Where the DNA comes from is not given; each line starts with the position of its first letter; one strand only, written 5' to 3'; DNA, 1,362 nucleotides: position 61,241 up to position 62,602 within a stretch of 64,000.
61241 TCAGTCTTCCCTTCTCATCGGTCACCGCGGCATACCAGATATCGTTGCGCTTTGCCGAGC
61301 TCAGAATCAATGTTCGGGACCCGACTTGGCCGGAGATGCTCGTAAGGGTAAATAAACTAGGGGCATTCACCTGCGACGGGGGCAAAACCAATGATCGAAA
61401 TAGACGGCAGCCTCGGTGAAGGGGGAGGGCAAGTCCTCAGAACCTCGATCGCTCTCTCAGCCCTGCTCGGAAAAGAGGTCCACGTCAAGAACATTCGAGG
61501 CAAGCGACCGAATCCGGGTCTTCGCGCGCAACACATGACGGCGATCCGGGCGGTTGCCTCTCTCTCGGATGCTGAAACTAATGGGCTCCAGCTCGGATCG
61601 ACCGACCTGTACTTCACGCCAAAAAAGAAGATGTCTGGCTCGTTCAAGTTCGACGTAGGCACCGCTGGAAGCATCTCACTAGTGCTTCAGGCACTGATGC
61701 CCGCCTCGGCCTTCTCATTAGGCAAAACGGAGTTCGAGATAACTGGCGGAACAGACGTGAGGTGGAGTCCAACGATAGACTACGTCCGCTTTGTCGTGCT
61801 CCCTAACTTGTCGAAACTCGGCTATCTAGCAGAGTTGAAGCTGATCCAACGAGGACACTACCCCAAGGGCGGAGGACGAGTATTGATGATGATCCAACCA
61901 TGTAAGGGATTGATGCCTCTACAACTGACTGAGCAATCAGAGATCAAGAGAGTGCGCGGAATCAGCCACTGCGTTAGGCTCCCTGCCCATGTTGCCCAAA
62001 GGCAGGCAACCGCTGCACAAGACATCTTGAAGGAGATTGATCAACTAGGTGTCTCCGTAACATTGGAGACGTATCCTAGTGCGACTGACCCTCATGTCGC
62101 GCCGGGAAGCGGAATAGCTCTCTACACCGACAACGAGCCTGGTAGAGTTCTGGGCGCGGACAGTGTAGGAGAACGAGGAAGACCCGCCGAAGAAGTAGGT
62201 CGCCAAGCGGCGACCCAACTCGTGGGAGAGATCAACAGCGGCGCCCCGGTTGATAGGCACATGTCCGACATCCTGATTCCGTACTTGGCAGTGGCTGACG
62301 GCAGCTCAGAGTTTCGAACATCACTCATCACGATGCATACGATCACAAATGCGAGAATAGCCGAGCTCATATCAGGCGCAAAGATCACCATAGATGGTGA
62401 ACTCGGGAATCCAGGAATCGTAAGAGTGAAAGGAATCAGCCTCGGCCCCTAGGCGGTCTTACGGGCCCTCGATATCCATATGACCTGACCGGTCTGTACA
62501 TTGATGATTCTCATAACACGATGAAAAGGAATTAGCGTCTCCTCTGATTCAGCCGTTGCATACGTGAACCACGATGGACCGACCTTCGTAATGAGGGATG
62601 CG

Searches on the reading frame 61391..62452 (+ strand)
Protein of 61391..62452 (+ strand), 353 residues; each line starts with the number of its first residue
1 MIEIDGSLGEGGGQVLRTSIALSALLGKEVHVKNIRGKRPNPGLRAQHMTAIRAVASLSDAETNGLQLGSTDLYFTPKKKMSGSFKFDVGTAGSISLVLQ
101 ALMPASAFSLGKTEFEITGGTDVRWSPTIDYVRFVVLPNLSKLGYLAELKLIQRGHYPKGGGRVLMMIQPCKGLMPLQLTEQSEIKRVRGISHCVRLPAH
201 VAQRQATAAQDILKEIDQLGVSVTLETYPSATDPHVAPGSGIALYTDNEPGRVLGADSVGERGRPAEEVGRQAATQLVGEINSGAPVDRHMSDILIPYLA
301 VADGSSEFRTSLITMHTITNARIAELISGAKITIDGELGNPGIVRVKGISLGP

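Call 64: search_protein_families(library=ncbifam, max_evalue=0.00001, proteins=[window:61391-62452:+])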
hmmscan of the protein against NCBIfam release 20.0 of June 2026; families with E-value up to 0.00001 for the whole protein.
window:61391-62452:+ (353 aa): 4 families
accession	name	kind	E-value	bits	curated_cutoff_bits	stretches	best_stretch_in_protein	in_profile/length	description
TIGR03399.1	RNA_3prim_cycl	equivalog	3.6e-122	407.6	250.05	1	2-332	1-325/326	RNA 3'-terminal phosphate cyclase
NF003246.0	PRK04204.1-2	equivalog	1.8e-98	329.9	352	1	1-337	3-329/342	RNA 3'-terminal phosphate cyclase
NF003247.0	PRK04204.1-3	equivalog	1.2e-49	169.5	333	1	1-328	4-320/338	RNA 3'-terminal phosphate cyclase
TIGR03400.1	18S_RNA_Rcl1p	equivalog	2.9e-49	167.8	227.95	1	12-336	5-333/360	18S rRNA biogenesis protein RCL1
